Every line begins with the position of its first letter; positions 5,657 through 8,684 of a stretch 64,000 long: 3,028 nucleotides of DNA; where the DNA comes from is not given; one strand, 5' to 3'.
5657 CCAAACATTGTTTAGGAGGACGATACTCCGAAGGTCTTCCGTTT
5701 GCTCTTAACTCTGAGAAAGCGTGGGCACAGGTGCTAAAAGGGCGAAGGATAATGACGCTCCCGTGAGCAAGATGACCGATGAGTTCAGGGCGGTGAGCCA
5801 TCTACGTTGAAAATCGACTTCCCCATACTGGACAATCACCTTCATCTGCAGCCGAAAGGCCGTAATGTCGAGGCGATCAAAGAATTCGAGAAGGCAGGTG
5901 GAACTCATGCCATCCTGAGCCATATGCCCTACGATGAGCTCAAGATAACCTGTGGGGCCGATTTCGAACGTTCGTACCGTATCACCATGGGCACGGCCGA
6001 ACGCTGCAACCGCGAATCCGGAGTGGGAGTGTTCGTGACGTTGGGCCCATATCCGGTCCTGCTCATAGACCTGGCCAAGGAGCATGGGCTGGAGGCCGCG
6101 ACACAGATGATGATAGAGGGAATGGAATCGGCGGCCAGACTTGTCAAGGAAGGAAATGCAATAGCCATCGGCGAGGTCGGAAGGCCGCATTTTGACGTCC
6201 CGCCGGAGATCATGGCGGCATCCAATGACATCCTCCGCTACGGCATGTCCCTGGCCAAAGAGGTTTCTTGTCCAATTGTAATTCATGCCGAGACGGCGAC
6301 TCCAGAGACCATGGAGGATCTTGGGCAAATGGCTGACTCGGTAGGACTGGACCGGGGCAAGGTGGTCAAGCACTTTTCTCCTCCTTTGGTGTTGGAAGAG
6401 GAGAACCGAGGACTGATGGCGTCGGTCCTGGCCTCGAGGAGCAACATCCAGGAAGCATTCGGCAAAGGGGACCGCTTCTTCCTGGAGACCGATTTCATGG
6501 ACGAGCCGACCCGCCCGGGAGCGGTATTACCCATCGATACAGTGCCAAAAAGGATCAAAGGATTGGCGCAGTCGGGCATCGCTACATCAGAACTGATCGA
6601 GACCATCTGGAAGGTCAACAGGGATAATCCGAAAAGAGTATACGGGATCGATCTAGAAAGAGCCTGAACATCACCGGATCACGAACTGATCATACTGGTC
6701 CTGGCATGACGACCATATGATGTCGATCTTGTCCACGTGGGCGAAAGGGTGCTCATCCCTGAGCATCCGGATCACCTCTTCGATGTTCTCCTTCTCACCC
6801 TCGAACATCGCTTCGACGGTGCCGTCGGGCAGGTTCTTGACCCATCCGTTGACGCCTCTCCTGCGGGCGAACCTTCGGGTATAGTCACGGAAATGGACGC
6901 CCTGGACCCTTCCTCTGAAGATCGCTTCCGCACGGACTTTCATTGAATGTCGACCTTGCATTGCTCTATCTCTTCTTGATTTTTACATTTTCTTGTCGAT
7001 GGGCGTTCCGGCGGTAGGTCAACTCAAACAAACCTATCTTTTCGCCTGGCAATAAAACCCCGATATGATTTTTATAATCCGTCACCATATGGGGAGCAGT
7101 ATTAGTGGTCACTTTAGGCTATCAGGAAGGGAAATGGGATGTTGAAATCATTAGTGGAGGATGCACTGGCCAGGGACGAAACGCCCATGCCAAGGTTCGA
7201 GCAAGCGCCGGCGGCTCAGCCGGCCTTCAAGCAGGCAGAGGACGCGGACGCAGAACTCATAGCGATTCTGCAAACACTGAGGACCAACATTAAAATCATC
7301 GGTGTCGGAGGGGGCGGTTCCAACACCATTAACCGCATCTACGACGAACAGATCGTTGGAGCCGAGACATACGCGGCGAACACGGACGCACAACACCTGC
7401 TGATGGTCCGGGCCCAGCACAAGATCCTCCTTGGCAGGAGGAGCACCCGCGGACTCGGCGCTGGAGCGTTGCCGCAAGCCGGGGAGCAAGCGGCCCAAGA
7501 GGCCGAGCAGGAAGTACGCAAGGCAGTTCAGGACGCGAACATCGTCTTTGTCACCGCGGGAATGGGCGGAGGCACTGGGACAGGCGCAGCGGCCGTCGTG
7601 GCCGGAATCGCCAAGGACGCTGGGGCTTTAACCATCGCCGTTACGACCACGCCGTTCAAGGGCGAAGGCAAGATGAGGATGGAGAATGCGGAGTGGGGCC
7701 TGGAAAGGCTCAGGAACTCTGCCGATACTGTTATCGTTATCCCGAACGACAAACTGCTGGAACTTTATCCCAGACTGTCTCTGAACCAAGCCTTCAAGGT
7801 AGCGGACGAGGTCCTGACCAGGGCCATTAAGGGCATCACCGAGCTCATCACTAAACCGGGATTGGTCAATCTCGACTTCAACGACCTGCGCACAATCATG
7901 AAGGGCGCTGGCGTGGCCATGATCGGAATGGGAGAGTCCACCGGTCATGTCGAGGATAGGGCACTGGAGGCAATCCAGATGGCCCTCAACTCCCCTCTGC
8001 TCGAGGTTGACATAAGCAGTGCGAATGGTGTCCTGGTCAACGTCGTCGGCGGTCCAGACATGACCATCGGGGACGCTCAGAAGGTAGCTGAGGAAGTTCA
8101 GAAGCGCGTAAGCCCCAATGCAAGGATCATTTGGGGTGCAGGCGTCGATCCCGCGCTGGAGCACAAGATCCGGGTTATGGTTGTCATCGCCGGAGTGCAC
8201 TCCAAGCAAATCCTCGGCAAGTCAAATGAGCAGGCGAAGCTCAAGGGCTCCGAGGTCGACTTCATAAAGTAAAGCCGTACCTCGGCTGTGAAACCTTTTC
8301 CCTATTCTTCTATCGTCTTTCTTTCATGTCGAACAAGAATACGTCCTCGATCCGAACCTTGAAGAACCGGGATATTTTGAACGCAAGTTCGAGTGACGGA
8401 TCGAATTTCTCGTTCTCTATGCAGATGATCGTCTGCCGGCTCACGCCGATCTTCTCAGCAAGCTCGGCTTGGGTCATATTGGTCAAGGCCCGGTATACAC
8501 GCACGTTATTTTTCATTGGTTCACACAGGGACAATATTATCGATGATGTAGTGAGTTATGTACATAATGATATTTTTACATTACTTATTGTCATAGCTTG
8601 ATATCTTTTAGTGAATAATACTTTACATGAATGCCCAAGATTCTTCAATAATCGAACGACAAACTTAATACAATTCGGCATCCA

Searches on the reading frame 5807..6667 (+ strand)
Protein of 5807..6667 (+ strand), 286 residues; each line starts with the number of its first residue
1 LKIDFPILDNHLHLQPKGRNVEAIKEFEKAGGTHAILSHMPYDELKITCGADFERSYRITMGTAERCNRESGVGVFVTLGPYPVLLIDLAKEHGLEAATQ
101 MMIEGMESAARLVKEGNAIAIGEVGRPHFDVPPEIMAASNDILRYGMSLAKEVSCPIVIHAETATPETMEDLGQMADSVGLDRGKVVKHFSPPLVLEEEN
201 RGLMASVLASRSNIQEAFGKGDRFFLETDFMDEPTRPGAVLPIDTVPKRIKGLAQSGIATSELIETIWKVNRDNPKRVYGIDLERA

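Call 6: search_protein_families(library=pfam, proteins=[window:5807-6667:+], max_evalue=0.01)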
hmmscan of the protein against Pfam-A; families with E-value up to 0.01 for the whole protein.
window:5807-6667:+ (286 aa): 1 family
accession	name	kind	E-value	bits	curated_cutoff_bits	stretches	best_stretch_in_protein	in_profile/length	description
PF01026.27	TatD_DNase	-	2.9e-25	89.6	27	1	9-279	2-252/253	TatD related DNase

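Call 8: find_encoding_contigs(protein=window:5807-6667:+, flank=6000, max_places=10)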
Protein window:5807-6667:+ (286 aa): 3 contigs read that carry it; 3 places shown.
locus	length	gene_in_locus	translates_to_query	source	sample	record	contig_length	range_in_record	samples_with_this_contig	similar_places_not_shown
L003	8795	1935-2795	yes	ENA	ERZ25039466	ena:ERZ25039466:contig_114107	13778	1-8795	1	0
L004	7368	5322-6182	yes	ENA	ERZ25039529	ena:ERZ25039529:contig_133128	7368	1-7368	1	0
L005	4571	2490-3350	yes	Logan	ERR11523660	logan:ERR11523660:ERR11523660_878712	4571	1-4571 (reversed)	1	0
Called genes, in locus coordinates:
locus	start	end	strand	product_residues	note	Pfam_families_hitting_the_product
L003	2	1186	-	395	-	?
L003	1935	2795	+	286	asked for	PF01026:TatD_DNase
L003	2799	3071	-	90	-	PF00708:Acylphosphatase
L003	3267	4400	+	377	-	PF00091:Tubulin, PF12327:FtsZ_C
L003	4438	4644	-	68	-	PF12844:HTH_19 (weak), PF01381:HTH_3, PF13443:HTH_26 (weak)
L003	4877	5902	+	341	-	PF00091:Tubulin, PF12327:FtsZ_C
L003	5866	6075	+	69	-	PF12327:FtsZ_C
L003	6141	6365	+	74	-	-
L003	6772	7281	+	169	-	PF03439:Spt5-NGN, PF00467:KOW (weak)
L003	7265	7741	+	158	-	PF03946:Ribosomal_L11_N, PF00298:Ribosomal_L11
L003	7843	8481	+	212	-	PF00687:Ribosomal_L1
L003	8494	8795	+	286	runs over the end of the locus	PF00466:Ribosomal_L10, PF17777:RL10P_insert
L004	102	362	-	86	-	-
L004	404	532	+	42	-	-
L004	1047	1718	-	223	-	PF01416:PseudoU_synth_1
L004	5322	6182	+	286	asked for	PF01026:TatD_DNase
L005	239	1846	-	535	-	PF01555:N6_N4_Mtase, PF04471:Mrr_cat (weak), PF22722:NA-iREase1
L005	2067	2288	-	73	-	-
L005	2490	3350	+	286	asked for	PF01026:TatD_DNase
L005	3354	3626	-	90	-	PF00708:Acylphosphatase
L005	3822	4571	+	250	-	?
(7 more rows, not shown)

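Call 43: search_protein_families(library=ncbifam, proteins=[L005:239-1741:-], max_evalue=0.01)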
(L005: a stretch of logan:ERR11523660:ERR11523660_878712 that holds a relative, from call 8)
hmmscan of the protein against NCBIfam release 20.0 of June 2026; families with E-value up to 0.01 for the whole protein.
L005:239-1741:- (500 aa): 4 families
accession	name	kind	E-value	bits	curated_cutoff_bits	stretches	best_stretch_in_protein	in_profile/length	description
NF008572.0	PRK11524.1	equivalog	4.7e-31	108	292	2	102-312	60-256/294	adenine-specific DNA-methyltransferase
NF050803.1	DnaMtaseCcrMCaul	equivalog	6.1e-26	91.1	830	1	250-313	185-248/350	adenine-specific DNA-methyltransferase CcrM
NF010253.0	PRK13699.1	subfamily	4.3e-10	39.7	244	1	251-302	144-195/226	DNA methyltransferase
TIGR01177.1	TIGR01177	hypoth_equivalog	0.0029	17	316.55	1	266-302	178-214/330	TIGR01177 family methyltransferase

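Call 44: search_protein_families(library=padloc, proteins=[L005:239-1741:-], max_evalue=0.001)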
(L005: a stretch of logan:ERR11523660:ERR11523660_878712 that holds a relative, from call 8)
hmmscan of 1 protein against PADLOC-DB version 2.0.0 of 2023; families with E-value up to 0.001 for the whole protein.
L005:239-1741:- (500 aa): 70 families (the best 25 are shown)
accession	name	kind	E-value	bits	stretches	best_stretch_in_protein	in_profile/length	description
PDLC03339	MTase_II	-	9e-64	213.7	2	99-320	56-279/399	Type II methyltransferase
PDLC03300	MTase_II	-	8.1e-48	161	1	102-318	85-282/302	Type II methyltransferase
PDLC03371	MTase_II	-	4.9e-42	142.2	1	112-313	79-253/260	Type II methyltransferase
PDLC03354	MTase_II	-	9.6e-42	141.4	3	231-315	306-385/425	Type II methyltransferase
PDLC03299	MTase_II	-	4.5e-40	136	2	102-319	61-266/296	Type II methyltransferase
PDLC03633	MTase_III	-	1.4e-37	127.7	1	4-355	76-391/616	Type III methyltransferase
PDLC03636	MTase_III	-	7.5e-35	118.7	2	249-312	342-405/575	Type III methyltransferase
PDLC03638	MTase_III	-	9.1e-32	108.2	2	102-209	430-538/816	Type III methyltransferase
PDLC03635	MTase_III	-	2.3e-31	107.2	2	191-304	448-564/708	Type III methyltransferase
PDLC03644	MTase_III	-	4.4e-30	102.9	2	103-212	109-218/542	Type III methyltransferase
PDLC03216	MTase_II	-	1.1e-28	98.3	2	248-313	192-256/364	Type II methyltransferase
PDLC03738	oMTase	-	5.6e-27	92.4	1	251-312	204-265/376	orphan methyltransferase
PDLC03265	MTase_II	-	2.1e-26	91.1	2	203-314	225-330/333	Type II methyltransferase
PDLC03387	MTase_II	-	1.7e-24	84.5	1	149-318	142-281/289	Type II methyltransferase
PDLC03353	MTase_II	-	1.7e-23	81.5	1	4-312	8-250/260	Type II methyltransferase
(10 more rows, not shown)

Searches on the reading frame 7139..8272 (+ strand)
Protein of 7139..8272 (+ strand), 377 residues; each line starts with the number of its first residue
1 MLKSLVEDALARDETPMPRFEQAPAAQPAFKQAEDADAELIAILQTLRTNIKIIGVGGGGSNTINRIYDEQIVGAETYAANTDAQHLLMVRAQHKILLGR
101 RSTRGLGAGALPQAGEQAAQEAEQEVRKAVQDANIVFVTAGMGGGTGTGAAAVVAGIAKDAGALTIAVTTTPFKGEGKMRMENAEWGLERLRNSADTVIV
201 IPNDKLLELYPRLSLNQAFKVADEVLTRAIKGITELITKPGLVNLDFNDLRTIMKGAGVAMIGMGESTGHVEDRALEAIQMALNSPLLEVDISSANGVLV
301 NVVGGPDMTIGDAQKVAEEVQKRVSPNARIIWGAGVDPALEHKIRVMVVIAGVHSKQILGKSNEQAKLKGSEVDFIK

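Call 32: find_homologous_proteins(query=window:7139-8272:+, max_evalue=1e-60)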
Query window:7139-8272:+ (377 aa): 7980 proteins with E <= 1e-60 among 8000 candidates; the best 120 are listed.
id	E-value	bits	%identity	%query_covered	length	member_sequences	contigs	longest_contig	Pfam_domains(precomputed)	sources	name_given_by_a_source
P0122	1.5e-246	835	65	81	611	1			PF00091.32,PF12327.14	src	-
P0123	1.7e-232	789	98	100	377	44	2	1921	PF00091.32,PF12327.14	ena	-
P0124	1.6e-204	697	88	100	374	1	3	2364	PF00091.32,PF12327.14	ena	-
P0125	9.7e-202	688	87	100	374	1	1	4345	PF00091.32,PF12327.14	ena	-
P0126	1.5e-184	631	80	100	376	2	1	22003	PF00091.32,PF12327.14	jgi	jgi:cell division protein FtsZ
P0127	9.5e-184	628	80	100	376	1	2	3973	PF00091.32,PF12327.14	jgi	jgi:cell division protein FtsZ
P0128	3.7e-183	626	78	100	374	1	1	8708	PF00091.32,PF12327.14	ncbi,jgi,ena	-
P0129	9.9e-183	625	79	100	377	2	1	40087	PF00091.32,PF12327.14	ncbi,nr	ncbi:MAG: Cell division protein FtsZ 1 [Methanomassiliicoccales archaeon PtaU1.Bin124]|nr:MAG: Cell 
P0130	1.7e-182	624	79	100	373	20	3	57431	PF00091.32,PF12327.14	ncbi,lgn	-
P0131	2.3e-181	621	79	99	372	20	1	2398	PF00091.32,PF12327.14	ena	-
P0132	3.2e-181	620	77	100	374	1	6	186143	PF00091.32,PF12327.14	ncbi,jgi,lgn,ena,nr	ncbi:MAG TPA: cell division protein FtsZ [Methanomassiliicoccales archaeon]|nr:cell division protein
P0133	1.5e-180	618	78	100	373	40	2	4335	PF00091.32,PF12327.14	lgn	-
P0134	4.1e-180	616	77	100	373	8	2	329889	PF00091.32,PF12327.14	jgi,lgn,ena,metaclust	metaclust:\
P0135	1.3e-179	615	76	100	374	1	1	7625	PF00091.32,PF12327.14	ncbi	-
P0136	1.5e-179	615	76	100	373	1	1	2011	PF00091.32,PF12327.14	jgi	jgi:cell division protein FtsZ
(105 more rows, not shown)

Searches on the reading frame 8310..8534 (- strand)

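Call 80: search_protein_families(library=pfam, proteins=[window:8310-8534:-], max_evalue=0.001)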
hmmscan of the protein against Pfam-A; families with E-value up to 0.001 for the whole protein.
window:8310-8534:- (74 aa): 4 families
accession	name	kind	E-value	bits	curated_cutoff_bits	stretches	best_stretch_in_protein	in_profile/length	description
PF01381.28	HTH_3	-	4.6e-14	52.6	23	1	14-64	4-54/55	Helix-turn-helix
PF12844.13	HTH_19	-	3.1e-07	30.6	30.2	1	12-64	5-57/64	Helix-turn-helix domain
PF13443.12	HTH_26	-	1.5e-06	28.8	22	1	11-66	2-58/63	Cro/C1-type HTH DNA-binding domain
PF08279.18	HTH_11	-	0.00063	20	25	1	18-36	14-32/55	HTH domain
